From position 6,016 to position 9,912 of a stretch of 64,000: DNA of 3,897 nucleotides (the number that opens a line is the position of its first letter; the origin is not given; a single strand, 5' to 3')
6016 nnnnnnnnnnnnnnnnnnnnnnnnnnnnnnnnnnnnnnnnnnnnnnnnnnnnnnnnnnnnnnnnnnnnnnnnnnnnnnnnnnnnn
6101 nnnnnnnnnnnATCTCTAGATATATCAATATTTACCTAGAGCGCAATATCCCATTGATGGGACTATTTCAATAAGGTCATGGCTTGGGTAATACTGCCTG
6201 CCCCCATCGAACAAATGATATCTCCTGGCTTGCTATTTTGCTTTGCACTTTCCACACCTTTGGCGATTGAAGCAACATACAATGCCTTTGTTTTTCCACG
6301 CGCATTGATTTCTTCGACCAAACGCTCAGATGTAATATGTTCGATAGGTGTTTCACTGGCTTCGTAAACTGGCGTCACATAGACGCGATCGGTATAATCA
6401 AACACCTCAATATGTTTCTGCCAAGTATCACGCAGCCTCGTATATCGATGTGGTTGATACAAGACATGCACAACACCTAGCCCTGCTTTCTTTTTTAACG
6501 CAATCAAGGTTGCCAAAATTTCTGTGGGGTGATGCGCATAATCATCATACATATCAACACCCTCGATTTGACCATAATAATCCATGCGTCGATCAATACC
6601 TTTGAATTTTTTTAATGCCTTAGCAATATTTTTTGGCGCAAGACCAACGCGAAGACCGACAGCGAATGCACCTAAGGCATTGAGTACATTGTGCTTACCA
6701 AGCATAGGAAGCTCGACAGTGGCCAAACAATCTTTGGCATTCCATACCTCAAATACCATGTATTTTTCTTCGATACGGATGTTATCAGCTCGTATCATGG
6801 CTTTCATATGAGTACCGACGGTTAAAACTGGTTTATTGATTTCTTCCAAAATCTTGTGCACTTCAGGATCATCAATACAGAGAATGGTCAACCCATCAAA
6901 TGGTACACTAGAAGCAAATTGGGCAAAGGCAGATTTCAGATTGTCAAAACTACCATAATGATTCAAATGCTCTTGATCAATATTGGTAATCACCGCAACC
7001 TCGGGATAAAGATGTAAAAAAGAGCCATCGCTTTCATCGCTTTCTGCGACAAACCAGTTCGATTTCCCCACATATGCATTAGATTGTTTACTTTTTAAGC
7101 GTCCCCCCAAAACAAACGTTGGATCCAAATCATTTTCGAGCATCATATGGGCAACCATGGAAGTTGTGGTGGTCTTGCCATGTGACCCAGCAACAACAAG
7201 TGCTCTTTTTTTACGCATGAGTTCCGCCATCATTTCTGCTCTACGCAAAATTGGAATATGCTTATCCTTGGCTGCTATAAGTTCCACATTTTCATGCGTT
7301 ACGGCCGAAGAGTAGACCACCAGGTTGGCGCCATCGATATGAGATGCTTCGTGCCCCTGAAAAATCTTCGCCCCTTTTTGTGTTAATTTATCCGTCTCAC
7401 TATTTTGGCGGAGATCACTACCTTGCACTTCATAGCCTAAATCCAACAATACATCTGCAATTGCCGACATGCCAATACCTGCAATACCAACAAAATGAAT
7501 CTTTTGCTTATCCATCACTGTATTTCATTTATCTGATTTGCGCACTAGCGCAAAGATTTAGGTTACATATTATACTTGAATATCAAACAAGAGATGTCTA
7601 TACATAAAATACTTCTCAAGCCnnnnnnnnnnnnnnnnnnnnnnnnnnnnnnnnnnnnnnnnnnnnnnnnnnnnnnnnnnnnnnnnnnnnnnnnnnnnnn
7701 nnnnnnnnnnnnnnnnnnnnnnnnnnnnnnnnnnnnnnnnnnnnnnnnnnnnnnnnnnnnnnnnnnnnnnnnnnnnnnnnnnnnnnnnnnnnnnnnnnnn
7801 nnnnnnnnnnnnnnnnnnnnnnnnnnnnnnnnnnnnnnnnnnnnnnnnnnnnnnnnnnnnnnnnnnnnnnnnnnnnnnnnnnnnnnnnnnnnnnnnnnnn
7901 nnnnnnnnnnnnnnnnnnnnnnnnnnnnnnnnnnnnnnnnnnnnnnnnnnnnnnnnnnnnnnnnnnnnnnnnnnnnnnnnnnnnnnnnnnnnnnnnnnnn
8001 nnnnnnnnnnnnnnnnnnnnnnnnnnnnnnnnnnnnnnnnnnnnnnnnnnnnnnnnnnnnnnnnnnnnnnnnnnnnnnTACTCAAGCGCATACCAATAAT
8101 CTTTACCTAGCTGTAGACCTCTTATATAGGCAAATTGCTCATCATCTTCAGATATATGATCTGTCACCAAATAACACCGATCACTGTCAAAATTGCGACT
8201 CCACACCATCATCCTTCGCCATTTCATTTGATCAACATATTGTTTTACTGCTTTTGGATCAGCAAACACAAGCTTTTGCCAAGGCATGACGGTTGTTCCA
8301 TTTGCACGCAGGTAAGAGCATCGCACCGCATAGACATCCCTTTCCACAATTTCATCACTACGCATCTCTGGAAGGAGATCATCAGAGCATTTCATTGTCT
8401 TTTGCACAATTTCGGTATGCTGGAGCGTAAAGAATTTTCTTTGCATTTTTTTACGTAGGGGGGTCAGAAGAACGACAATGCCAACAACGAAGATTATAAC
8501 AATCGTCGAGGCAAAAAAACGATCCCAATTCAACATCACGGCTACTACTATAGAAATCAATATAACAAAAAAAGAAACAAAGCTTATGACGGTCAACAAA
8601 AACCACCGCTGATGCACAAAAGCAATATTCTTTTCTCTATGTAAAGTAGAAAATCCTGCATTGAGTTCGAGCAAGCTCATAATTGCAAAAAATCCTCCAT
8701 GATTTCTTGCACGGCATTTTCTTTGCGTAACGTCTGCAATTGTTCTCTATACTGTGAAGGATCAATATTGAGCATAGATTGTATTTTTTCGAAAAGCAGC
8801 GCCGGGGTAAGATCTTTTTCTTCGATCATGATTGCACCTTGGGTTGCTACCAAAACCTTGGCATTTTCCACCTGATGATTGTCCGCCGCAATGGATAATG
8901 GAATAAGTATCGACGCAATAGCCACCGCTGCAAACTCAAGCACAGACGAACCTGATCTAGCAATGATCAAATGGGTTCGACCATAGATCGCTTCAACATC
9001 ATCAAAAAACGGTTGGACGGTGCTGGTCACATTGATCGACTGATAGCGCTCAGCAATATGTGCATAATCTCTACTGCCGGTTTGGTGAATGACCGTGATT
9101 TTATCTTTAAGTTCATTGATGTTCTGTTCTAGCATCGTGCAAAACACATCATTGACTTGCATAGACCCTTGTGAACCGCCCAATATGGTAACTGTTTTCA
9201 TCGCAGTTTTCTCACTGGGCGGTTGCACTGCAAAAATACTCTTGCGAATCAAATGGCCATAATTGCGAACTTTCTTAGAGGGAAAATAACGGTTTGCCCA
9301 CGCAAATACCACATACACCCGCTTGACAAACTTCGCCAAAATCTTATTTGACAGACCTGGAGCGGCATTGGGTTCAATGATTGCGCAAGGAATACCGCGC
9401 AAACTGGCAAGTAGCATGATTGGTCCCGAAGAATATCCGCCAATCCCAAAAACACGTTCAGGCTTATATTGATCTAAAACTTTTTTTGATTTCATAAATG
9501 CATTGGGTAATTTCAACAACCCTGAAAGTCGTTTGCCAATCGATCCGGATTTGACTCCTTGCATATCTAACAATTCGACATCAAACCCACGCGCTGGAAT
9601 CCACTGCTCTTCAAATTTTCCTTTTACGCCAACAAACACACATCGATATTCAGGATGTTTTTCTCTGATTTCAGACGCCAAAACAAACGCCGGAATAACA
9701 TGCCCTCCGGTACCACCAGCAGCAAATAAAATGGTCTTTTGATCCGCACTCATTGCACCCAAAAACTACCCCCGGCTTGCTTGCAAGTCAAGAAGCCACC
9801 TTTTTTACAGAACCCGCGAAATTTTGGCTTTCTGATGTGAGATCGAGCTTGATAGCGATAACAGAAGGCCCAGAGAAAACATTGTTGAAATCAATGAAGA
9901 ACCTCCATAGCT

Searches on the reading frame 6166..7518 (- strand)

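Call 19: search_protein_families(library=pfam, proteins=[window:6166-7518:-], max_evalue=0.00001)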
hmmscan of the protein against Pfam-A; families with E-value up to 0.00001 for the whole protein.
window:6166-7518:- (451 aa): 3 families
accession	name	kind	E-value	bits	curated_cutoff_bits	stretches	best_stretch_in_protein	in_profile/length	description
PF08245.18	Mur_ligase_M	-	7.8e-30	104.8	24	1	109-287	1-199/200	Mur ligase middle domain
PF01225.30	Mur_ligase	-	1.4e-28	99.5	21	1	6-105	1-95/95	Mur ligase family, catalytic domain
PF02875.26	Mur_ligase_C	-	1.2e-17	65.4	28.4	1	310-441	1-127/127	Mur ligase, glutamate ligase domain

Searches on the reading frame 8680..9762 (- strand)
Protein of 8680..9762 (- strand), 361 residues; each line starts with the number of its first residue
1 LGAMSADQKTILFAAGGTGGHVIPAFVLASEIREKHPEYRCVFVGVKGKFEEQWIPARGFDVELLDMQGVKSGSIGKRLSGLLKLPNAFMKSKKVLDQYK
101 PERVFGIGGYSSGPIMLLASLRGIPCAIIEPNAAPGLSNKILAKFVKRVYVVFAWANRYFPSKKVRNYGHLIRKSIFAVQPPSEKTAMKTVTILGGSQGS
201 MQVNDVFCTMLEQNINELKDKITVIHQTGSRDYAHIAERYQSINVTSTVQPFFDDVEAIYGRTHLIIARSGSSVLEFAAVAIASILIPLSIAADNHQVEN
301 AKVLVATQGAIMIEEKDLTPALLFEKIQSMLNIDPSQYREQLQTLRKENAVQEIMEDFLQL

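Call 19: search_protein_families(library=pfam, proteins=[window:8680-9762:-], max_evalue=0.00001)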
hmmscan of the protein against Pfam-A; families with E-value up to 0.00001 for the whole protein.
window:8680-9762:- (361 aa): 2 families
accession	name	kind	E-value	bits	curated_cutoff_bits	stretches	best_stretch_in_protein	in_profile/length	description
PF04101.22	Glyco_tran_28_C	-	5.7e-29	101.7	22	1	190-354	1-162/166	Glycosyltransferase family 28 C-terminal domain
PF03033.26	Glyco_transf_28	-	8.3e-29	100.9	26.2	1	11-151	1-139/139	Glycosyltransferase family 28 N-terminal domain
